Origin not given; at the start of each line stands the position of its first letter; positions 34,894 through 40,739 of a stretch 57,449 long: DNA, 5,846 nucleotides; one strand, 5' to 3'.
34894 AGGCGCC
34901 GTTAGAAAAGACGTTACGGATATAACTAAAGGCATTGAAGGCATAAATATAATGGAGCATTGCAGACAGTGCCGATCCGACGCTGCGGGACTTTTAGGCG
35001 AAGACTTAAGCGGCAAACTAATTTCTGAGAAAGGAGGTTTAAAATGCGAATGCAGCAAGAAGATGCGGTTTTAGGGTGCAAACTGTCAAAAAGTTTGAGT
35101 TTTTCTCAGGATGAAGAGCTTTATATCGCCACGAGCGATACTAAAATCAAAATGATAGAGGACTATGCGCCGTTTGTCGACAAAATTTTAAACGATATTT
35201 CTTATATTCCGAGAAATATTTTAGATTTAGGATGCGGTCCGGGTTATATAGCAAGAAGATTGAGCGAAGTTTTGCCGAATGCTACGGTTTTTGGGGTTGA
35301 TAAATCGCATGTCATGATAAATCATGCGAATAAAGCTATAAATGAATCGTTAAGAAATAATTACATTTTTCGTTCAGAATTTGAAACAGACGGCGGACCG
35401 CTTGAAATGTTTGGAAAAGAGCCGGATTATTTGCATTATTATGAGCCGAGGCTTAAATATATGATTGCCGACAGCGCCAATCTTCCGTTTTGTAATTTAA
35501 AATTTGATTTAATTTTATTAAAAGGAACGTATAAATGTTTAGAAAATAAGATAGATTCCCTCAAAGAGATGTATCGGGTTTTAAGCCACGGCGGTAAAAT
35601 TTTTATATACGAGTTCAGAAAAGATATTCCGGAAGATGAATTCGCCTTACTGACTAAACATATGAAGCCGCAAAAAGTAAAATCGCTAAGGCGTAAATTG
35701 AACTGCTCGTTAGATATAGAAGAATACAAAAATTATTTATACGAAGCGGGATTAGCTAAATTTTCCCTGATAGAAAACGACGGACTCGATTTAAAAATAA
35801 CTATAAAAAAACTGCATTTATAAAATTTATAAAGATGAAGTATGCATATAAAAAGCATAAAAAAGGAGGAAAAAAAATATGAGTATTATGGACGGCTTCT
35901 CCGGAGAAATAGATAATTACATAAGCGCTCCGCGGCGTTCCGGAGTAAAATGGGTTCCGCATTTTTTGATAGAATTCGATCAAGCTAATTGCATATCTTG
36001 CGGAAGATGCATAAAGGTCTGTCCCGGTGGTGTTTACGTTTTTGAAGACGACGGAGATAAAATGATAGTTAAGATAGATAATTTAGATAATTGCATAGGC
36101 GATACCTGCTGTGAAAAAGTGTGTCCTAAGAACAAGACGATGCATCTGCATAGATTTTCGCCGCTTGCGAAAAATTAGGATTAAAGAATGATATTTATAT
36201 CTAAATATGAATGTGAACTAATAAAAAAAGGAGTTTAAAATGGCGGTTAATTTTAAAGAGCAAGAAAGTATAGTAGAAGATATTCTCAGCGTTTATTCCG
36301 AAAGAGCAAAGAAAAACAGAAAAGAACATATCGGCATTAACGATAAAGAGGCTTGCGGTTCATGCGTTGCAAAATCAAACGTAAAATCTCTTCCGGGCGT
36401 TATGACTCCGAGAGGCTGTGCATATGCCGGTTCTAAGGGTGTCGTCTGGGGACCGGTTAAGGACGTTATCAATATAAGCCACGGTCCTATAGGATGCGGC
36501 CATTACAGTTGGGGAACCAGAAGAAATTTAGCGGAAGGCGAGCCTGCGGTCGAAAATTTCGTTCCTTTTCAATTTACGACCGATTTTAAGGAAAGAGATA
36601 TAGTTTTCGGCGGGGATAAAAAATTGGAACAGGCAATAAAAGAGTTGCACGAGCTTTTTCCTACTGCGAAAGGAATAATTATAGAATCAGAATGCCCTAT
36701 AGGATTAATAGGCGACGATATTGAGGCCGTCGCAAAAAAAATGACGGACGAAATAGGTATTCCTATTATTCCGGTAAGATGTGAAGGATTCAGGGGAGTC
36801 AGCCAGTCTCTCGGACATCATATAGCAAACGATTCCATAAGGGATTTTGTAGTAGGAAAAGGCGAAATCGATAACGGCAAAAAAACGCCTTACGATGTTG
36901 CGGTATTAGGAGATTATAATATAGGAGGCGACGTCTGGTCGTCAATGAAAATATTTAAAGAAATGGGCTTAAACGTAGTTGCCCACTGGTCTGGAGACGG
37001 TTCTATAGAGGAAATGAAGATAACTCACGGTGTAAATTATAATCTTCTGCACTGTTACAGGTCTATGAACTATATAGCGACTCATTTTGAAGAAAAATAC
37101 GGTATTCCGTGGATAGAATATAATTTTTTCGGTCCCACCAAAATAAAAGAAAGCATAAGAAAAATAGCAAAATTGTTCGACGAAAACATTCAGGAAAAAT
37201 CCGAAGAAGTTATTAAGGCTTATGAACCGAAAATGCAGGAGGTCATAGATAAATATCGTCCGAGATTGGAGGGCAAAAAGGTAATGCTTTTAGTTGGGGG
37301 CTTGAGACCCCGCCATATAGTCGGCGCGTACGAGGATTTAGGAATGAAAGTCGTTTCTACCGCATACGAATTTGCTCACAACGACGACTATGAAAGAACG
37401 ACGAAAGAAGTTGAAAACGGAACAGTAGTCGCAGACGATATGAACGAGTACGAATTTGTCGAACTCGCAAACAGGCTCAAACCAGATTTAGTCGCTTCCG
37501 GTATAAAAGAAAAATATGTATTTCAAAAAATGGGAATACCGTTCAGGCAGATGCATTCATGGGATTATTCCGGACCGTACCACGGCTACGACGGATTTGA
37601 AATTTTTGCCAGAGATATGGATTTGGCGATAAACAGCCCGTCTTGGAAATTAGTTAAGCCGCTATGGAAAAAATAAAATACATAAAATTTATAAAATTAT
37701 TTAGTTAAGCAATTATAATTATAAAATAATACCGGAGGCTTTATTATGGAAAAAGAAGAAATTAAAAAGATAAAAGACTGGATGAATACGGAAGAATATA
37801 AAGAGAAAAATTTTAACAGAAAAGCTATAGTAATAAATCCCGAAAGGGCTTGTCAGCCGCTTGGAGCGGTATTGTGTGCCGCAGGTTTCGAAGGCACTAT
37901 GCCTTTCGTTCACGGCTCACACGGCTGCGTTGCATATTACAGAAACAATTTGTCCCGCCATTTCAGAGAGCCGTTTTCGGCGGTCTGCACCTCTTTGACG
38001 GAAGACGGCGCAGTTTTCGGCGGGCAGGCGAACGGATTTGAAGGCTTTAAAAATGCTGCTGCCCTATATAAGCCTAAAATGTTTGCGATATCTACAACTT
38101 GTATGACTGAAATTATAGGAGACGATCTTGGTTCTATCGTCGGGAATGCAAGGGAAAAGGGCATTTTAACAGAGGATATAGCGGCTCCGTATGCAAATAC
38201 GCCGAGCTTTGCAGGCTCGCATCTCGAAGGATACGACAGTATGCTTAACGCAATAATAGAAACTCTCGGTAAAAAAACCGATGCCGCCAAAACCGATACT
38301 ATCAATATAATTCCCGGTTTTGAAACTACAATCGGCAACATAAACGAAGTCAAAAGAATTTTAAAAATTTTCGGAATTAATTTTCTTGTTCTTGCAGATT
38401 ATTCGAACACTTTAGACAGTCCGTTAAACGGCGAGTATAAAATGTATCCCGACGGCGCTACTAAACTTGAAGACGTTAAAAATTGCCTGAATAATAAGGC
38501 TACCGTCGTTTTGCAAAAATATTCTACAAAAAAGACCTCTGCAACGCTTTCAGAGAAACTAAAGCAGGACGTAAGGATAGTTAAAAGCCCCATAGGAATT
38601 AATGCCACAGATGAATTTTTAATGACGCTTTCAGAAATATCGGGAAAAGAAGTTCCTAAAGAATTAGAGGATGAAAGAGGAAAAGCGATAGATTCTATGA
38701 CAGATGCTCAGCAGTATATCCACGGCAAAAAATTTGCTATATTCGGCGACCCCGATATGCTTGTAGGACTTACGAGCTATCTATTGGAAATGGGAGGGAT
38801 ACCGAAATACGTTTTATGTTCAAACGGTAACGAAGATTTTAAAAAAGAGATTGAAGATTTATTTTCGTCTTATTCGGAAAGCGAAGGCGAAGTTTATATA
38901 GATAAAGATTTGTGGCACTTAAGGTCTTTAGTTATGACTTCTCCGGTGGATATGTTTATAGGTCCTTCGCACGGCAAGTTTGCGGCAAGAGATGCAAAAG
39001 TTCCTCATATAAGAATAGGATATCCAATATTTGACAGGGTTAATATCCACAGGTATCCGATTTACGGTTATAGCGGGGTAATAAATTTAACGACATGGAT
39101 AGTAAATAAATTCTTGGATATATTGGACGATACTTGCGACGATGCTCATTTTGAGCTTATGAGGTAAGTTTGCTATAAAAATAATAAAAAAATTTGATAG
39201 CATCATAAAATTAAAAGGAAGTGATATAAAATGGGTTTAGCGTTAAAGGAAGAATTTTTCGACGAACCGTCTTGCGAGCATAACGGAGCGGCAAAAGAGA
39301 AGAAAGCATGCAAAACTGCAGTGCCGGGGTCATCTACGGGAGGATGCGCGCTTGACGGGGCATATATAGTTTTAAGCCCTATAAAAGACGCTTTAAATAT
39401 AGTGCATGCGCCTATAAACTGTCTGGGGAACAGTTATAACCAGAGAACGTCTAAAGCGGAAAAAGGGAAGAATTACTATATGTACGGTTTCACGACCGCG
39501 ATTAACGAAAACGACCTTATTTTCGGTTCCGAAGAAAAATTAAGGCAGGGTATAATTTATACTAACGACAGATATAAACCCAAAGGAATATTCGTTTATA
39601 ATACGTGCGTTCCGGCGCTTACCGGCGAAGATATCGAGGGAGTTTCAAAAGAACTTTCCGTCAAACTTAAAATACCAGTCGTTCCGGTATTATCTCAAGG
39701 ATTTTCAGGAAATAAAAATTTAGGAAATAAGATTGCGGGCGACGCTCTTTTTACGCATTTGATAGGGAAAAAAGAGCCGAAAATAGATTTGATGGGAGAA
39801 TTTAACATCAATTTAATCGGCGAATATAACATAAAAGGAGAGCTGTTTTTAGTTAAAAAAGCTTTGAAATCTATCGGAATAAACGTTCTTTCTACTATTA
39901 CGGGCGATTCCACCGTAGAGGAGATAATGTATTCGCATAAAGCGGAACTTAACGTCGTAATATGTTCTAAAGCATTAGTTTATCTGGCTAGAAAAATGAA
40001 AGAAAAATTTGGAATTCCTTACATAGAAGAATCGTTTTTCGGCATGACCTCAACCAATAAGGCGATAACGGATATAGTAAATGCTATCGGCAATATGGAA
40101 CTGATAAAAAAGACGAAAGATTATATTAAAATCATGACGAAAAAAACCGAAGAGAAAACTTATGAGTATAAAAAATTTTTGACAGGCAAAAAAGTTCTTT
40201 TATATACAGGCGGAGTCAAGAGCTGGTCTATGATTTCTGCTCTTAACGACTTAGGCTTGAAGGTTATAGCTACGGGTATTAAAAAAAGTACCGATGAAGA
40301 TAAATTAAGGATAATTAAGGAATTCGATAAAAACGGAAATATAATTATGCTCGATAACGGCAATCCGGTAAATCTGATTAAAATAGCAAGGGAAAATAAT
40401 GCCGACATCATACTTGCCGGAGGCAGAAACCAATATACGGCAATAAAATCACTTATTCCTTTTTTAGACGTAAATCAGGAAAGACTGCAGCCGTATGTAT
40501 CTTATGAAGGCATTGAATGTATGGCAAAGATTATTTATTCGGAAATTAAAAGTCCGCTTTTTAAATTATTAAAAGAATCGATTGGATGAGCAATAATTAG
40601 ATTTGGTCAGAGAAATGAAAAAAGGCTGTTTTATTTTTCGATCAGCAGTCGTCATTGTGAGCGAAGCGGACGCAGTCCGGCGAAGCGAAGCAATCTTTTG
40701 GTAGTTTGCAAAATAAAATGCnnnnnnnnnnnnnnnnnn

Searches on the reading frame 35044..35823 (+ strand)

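Call 8: search_protein_families(library=pfam, proteins=[window:35044-35823:+])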
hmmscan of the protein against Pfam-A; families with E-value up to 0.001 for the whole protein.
window:35044-35823:+ (259 aa): 8 families
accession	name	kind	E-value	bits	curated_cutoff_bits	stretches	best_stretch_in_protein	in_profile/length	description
PF13847.12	Methyltransf_31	-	2.3e-17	63.4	27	2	58-109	6-58/145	Methyltransferase domain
PF13649.12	Methyltransf_25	-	1.3e-15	58.3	27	2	59-102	1-44/97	Methyltransferase domain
PF08241.18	Methyltransf_11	-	1.8e-14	54.5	21.2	2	137-188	44-95/95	Methyltransferase domain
PF08242.18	Methyltransf_12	-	1.4e-11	45.4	30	1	60-186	1-98/98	Methyltransferase domain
PF13489.12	Methyltransf_23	-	6.7e-11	42.6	27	1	54-238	21-160/164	Methyltransferase domain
PF01209.24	Ubie_methyltran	-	7.8e-10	38.9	20.1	1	136-195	99-158/233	ubiE/COQ5 methyltransferase family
PF13679.12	Methyltransf_32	-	1.8e-06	28.4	27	1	34-101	2-75/143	Methyltransferase domain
PF05175.20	MTS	-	8.8e-06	25.9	23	1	55-105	31-81/170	Methyltransferase small domain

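Call 9: search_protein_families(library=ncbifam, proteins=[window:35044-35823:+])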
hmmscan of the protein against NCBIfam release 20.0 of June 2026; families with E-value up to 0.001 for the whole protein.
window:35044-35823:+ (259 aa): 32 families (the best 25 are shown)
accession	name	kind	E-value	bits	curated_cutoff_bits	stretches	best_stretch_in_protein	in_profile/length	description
NF045667.1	MTase_DVU1556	equivalog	6.7e-13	48.6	155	2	136-238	67-161/213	DVU_1556 family methyltransferase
TIGR01934.1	MenG_MenH_UbiE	subfamily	7.7e-13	48.3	158.35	2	135-194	88-147/223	ubiquinone/menaquinone biosynthesis methyltransferase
NF001244.0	PRK00216.1-5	equivalog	1.2e-12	47.7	216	2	132-194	97-159/236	bifunctional demethylmenaquinone methyltransferase/2-methoxy-6-polyprenyl-1,4-benzoquinol methylase UbiE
TIGR02072.1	BioC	equivalog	4.5e-11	43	184.95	1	50-188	28-132/244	malonyl-ACP O-methyltransferase BioC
NF047649.1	MTase_UXPK_star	exception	1.4e-09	37.4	460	1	136-189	129-182/283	methyltransferase/UXPK-star double selenoprotein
NF041537.1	ArsM_AhpD_UU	exception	2.5e-09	36.4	510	1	136-189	128-181/345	arsenite methyltransferase/AhpD domain selenoprotein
NF001240.0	PRK00216.1-1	equivalog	5.7e-09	35.4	378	1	137-196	117-176/251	bifunctional demethylmenaquinone methyltransferase/2-methoxy-6-polyprenyl-1,4-benzoquinol methylase UbiE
NF040539.1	AST_met_ArsM_2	exception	6.8e-09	35.9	240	1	134-189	109-163/262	putative arsinothricin biosynthesis methyltransferase ArsM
NF001241.0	PRK00216.1-2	equivalog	4.2e-08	33.1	327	1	57-195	53-154/231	demethylmenaquinone methyltransferase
NF010703.0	PRK14103.1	equivalog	4.3e-08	32.9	320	1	43-97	17-71/256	trans-aconitate 2-methyltransferase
NF002463.0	PRK01683.1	equivalog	7.2e-08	32.3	297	1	56-101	32-77/258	trans-aconitate 2-methyltransferase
NF001242.0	PRK00216.1-3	equivalog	1e-07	31.6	351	1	134-193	121-180/258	bifunctional demethylmenaquinone methyltransferase/2-methoxy-6-polyprenyl-1,4-benzoquinol methylase UbiE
NF043040.1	corrin_prot_MT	hypoth_equivalog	1.2e-07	31.4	180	1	45-103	31-87/216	corrinoid protein-associated methyltransferase CpaM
NF007610.0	PRK10258.1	equivalog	7.3e-07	28.8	342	0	138-187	88-137/251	malonyl-ACP O-methyltransferase BioC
NF008300.0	PRK11088.1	equivalog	7.8e-07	28.8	303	1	53-98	83-131/272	23S rRNA (guanine(745)-N(1))-methyltransferase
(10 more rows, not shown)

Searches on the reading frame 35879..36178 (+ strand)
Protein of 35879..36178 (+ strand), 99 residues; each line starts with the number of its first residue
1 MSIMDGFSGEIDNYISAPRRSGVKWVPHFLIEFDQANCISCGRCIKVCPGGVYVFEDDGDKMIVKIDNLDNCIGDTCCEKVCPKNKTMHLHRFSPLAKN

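Call 8: search_protein_families(library=pfam, proteins=[window:35879-36178:+])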
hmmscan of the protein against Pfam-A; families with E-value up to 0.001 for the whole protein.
window:35879-36178:+ (99 aa): 14 families
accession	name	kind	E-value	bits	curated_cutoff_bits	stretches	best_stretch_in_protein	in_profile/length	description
PF12837.12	Fer4_6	-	4.7e-09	36.2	25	1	31-53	2-24/24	4Fe-4S binding domain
PF12838.12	Fer4_7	-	7.1e-09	36.4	27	1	37-85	1-51/52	4Fe-4S dicluster domain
PF14697.11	Fer4_21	-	1.4e-08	35.2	35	1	34-88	4-57/59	4Fe-4S dicluster domain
PF00037.32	Fer4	-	5.9e-08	32.7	21.1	1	31-52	1-22/24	4Fe-4S binding domain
PF12797.12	Fer4_2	-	1.7e-07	31.2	24.5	1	31-49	3-21/22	4Fe-4S binding domain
PF13187.11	Fer4_9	-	5.7e-07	29.9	27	1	37-85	1-50/52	4Fe-4S dicluster domain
PF13237.11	Fer4_10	-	6.5e-07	29.6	25.5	1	31-83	2-53/53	4Fe-4S dicluster domain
PF25160.1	LdpA_Fe-S-bd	-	0.00013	22.1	27.6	0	35-51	25-41/49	LdpA Fe-S cluster-binding domain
PF12798.12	Fer4_3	-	0.00014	22.9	27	0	38-51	1-14/15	4Fe-4S binding domain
PF13370.11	Fer4_13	-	0.00019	22.5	24.5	1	34-65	2-32/58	4Fe-4S single cluster domain of Ferredoxin I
PF17179.9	Fer4_22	-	0.00027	22.1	27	0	28-51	71-94/95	4Fe-4S dicluster domain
PF13183.11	Fer4_8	-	0.00051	21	27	0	37-51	53-67/68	4Fe-4S dicluster domain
PF13459.11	Fer4_15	-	0.00056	21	22.4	0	31-61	1-30/66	4Fe-4S single cluster domain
PF12800.12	Fer4_4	-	0.00077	20.1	24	1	36-50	2-16/17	4Fe-4S binding domain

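Call 9: search_protein_families(library=ncbifam, proteins=[window:35879-36178:+])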
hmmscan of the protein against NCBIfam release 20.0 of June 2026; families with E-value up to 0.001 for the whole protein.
window:35879-36178:+ (99 aa): 34 families (the best 25 are shown)
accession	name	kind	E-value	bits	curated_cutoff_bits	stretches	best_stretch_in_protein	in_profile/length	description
TIGR02936.1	fdxN_nitrog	equivalog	2.1e-16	59.8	80.55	1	19-89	4-89/91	ferredoxin III, nif-specific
TIGR04395.1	cutC_activ_rSAM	equivalog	6.5e-09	35.5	360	1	29-85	47-101/309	choline TMA-lyase-activating enzyme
NF005505.0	PRK07118.1-4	equivalog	1.8e-08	34.2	378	2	26-51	235-260/265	Fe-S cluster domain-containing protein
NF040864.1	HgcB_ferredoxin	equivalog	6.9e-08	32.2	99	1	31-85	9-59/93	mercury methylation ferredoxin HgcB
NF041836.1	rnfB_Methano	equivalog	8.4e-08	32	445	2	26-51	235-260/265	Rnf electron transport complex subunit RnfB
NF007205.0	PRK09626.1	equivalog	1.8e-07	31.1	93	1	33-84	14-68/105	2-oxoglutarate-acceptor oxidoreductase subunit OorD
NF043039.1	HgcAB_like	equivalog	2e-07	30.9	285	1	27-85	291-347/350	HgcAB-like fusion protein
NF042909.1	FMH_DH_FwdF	exception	3e-07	29.9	375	1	31-86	252-310/336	tungsten-dependent formylmethanofuran dehydrogenase subunit FwdF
TIGR04270.1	Rama_corrin_act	subfamily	5.7e-07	28.3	500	1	32-87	474-527/534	methylamine methyltransferase corrinoid protein reductive activase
NF045874.1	Vhu_polyferre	exception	1.2e-06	27.5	600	1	32-86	192-242/381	F420-non-reducing hydrogenase associated-polyferredoxin VhuB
NF006221.0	PRK08348.1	subfamily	4.1e-06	26.5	124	1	31-86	39-91/136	NADH-plastoquinone oxidoreductase subunit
TIGR02700.1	flavo_MJ0208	hypoth_equivalog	7.3e-06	25.4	251.35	1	32-86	144-193/234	dihydromethanopterin reductase (acceptor)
NF040763.1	FeFe_hydrog_A6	exception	1e-05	24.2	765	1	19-70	171-222/571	NADH-dependent [FeFe] hydrogenase, group A6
TIGR02494.1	PFLE_PFLC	subfamily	1.2e-05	24.7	174.35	1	31-85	43-95/293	glycyl-radical enzyme activating protein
NF006076.0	PRK08222.1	equivalog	1.5e-05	24.9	270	1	32-85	34-88/181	hydrogenase 4 subunit H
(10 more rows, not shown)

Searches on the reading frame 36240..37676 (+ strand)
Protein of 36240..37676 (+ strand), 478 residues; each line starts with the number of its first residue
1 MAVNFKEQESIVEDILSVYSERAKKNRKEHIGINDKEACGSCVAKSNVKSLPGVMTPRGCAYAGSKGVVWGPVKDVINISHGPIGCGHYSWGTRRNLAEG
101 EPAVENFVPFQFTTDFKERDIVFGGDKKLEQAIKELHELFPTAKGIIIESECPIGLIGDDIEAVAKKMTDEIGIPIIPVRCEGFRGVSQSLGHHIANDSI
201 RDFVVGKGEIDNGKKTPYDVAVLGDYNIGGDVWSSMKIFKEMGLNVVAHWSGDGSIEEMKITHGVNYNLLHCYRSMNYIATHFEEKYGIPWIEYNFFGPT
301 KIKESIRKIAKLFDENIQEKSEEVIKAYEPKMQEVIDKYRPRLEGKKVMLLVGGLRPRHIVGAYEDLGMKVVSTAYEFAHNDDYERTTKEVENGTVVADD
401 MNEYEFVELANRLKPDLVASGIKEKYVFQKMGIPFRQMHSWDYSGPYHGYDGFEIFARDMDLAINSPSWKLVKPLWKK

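Call 9: search_protein_families(library=ncbifam, proteins=[window:36240-37676:+])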
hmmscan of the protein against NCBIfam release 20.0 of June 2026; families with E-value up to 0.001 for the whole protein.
window:36240-37676:+ (478 aa): 15 families
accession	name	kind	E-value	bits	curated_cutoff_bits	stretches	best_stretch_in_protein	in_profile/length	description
TIGR01282.1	nifD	equivalog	1.2e-237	789.2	653.55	1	11-476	1-466/466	nitrogenase molybdenum-iron protein alpha chain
TIGR01862.1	N2-ase-Ialpha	subfamily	2.8e-188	626.1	486.05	1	26-471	1-444/444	nitrogenase component I subunit alpha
TIGR01284.1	alt_nitrog_alph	subfamily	2.7e-124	415.1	512.8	1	25-472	10-452/457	nitrogenase subunit alpha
TIGR01283.1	nifE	equivalog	4.6e-119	398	505.1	1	24-473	10-454/459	nitrogenase iron-molybdenum cofactor biosynthesis protein NifE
TIGR01860.1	VNFD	equivalog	1.3e-100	337.2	823.1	1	23-472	10-454/461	nitrogenase vanadium-iron protein, alpha chain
NF011047.0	PRK14477.1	equivalog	7.6e-97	325.2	1229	1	42-473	18-447/917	bifunctional nitrogenase iron-molybdenum cofactor biosynthesis protein NifEN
TIGR01861.1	ANFD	equivalog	2e-94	316.9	873.8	1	25-471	13-454/513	nitrogenase iron-iron protein, alpha chain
NF002768.0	PRK02842.1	equivalog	4.5e-12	45.5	324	1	116-425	69-367/423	ferredoxin:protochlorophyllide reductase (ATP-dependent) subunit N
TIGR01279.1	DPOR_bchN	equivalog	9e-12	44.6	419.95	1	116-434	58-363/407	ferredoxin:protochlorophyllide reductase (ATP-dependent) subunit N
TIGR01278.1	DPOR_BchB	equivalog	1.5e-11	43.8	490.35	1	59-436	10-382/512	ferredoxin:protochlorophyllide reductase (ATP-dependent) subunit B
TIGR02932.1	vnfK_nitrog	equivalog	6.1e-10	38.5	873.95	1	55-245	10-194/457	V-containing nitrogenase subunit beta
TIGR03282.1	methan_mark_13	equivalog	2.2e-07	30.2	268.4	1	76-181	21-112/352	Ni-sirohydrochlorin a,c-diamide reductive cyclase catalytic subunit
TIGR02931.1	anfK_nitrog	equivalog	5.1e-07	28.8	853.85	1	53-203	11-162/461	Fe-only nitrogenase subunit beta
NF002789.0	PRK02910.1-3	equivalog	7e-06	25.2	509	1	119-327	63-267/535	ferredoxin:protochlorophyllide reductase (ATP-dependent) subunit B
NF002790.0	PRK02910.1-4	equivalog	1.5e-05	23.9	912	1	111-436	56-387/530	ferredoxin:protochlorophyllide reductase (ATP-dependent) subunit B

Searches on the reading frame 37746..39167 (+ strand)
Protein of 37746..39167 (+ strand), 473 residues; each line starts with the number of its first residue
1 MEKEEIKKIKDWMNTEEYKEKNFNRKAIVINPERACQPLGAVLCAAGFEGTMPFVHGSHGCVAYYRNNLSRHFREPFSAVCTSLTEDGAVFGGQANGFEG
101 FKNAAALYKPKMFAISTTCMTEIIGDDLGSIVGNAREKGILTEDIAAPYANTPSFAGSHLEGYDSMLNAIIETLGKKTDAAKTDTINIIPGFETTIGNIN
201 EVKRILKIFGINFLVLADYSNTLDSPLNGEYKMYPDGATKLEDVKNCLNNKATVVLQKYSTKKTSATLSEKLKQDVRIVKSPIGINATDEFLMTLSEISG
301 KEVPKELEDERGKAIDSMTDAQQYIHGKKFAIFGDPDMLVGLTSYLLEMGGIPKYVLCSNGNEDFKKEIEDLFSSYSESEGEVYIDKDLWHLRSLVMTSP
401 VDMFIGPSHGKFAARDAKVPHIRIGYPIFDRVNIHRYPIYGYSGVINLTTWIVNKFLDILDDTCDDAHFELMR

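Call 9: search_protein_families(library=ncbifam, proteins=[window:37746-39167:+])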
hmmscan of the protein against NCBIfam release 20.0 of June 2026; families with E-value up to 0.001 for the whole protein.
window:37746-39167:+ (473 aa): 17 families
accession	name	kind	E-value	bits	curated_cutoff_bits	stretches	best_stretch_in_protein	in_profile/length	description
TIGR01286.1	nifK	equivalog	2.2e-196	653.3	427.3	1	3-467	36-510/516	nitrogenase molybdenum-iron protein subunit beta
TIGR02932.1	vnfK_nitrog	equivalog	7.2e-88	295.4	873.95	1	26-461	6-445/457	V-containing nitrogenase subunit beta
NF011047.0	PRK14477.1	equivalog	1.3e-79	268.1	1229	1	20-459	482-907/917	bifunctional nitrogenase iron-molybdenum cofactor biosynthesis protein NifEN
TIGR02931.1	anfK_nitrog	equivalog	1.7e-79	267.7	853.85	1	26-457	9-445/461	Fe-only nitrogenase subunit beta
TIGR01285.1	nifN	equivalog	1.9e-78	264.4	326.8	1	25-453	7-427/433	nitrogenase iron-molybdenum cofactor biosynthesis protein NifN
TIGR01283.1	nifE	equivalog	1.8e-20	73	505.1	1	14-450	22-439/459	nitrogenase iron-molybdenum cofactor biosynthesis protein NifE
TIGR01278.1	DPOR_BchB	equivalog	2.4e-17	63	490.35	1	77-454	52-415/512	ferredoxin:protochlorophyllide reductase (ATP-dependent) subunit B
TIGR01862.1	N2-ase-Ialpha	subfamily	7.3e-10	38.1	486.05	1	51-453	52-434/444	nitrogenase component I subunit alpha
NF002789.0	PRK02910.1-3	equivalog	9.3e-10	38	509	1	98-446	73-415/535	ferredoxin:protochlorophyllide reductase (ATP-dependent) subunit B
TIGR01284.1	alt_nitrog_alph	subfamily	3.4e-09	35.7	512.8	1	33-453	43-441/457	nitrogenase subunit alpha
TIGR01279.1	DPOR_bchN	equivalog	7.2e-09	35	419.95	1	108-351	83-298/407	ferredoxin:protochlorophyllide reductase (ATP-dependent) subunit N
TIGR03282.1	methan_mark_13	equivalog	1.5e-08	34.1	268.4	1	55-146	24-113/352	Ni-sirohydrochlorin a,c-diamide reductive cyclase catalytic subunit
TIGR01860.1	VNFD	equivalog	2.9e-07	29.5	823.1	1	32-455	44-445/461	nitrogenase vanadium-iron protein, alpha chain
TIGR02014.1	BchZ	equivalog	5.3e-06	25.6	529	1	234-320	189-268/468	chlorophyllide a reductase subunit Z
NF002790.0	PRK02910.1-4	equivalog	1.6e-05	23.8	912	1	234-337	203-306/530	ferredoxin:protochlorophyllide reductase (ATP-dependent) subunit B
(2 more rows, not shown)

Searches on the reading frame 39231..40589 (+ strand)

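Call 9: search_protein_families(library=ncbifam, proteins=[window:39231-40589:+])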
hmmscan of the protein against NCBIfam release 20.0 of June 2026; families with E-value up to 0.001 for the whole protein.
window:39231-40589:+ (452 aa): 15 families
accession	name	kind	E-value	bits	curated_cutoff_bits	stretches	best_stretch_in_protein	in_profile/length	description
NF011047.0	PRK14477.1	equivalog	3.8e-152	508.2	1229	1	6-449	3-448/917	bifunctional nitrogenase iron-molybdenum cofactor biosynthesis protein NifEN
TIGR01283.1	nifE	equivalog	4.3e-152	506.9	505.1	1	8-449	7-455/459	nitrogenase iron-molybdenum cofactor biosynthesis protein NifE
TIGR01862.1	N2-ase-Ialpha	subfamily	1e-92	311.1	486.05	1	25-446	21-444/444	nitrogenase component I subunit alpha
TIGR01282.1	nifD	equivalog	1.1e-83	281.5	653.55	1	24-448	34-463/466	nitrogenase molybdenum-iron protein alpha chain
TIGR01284.1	alt_nitrog_alph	subfamily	5.9e-79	265.6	512.8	1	26-448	32-453/457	nitrogenase subunit alpha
TIGR01860.1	VNFD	equivalog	2e-62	211.4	823.1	1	30-447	38-454/461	nitrogenase vanadium-iron protein, alpha chain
TIGR01861.1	ANFD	equivalog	3.1e-56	190.9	873.8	1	29-446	38-454/513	nitrogenase iron-iron protein, alpha chain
TIGR01278.1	DPOR_BchB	equivalog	2.1e-25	89.6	490.35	1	38-439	10-417/512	ferredoxin:protochlorophyllide reductase (ATP-dependent) subunit B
NF002789.0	PRK02910.1-3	equivalog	2.1e-15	56.6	509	1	38-438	10-424/535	ferredoxin:protochlorophyllide reductase (ATP-dependent) subunit B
TIGR03282.1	methan_mark_13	equivalog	1.6e-11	43.8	268.4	1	85-162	44-120/352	Ni-sirohydrochlorin a,c-diamide reductive cyclase catalytic subunit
NF002790.0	PRK02910.1-4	equivalog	1.6e-11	43.6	912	1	47-352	19-330/530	ferredoxin:protochlorophyllide reductase (ATP-dependent) subunit B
TIGR01279.1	DPOR_bchN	equivalog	8e-08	31.6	419.95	1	89-397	56-350/407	ferredoxin:protochlorophyllide reductase (ATP-dependent) subunit N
NF002768.0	PRK02842.1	equivalog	9.3e-07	28.1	324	1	89-351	67-319/423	ferredoxin:protochlorophyllide reductase (ATP-dependent) subunit N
TIGR01285.1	nifN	equivalog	7.3e-06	25.2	326.8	1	88-169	63-148/433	nitrogenase iron-molybdenum cofactor biosynthesis protein NifN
TIGR01286.1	nifK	equivalog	3.1e-05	22.6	427.3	1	85-219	111-250/516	nitrogenase molybdenum-iron protein subunit beta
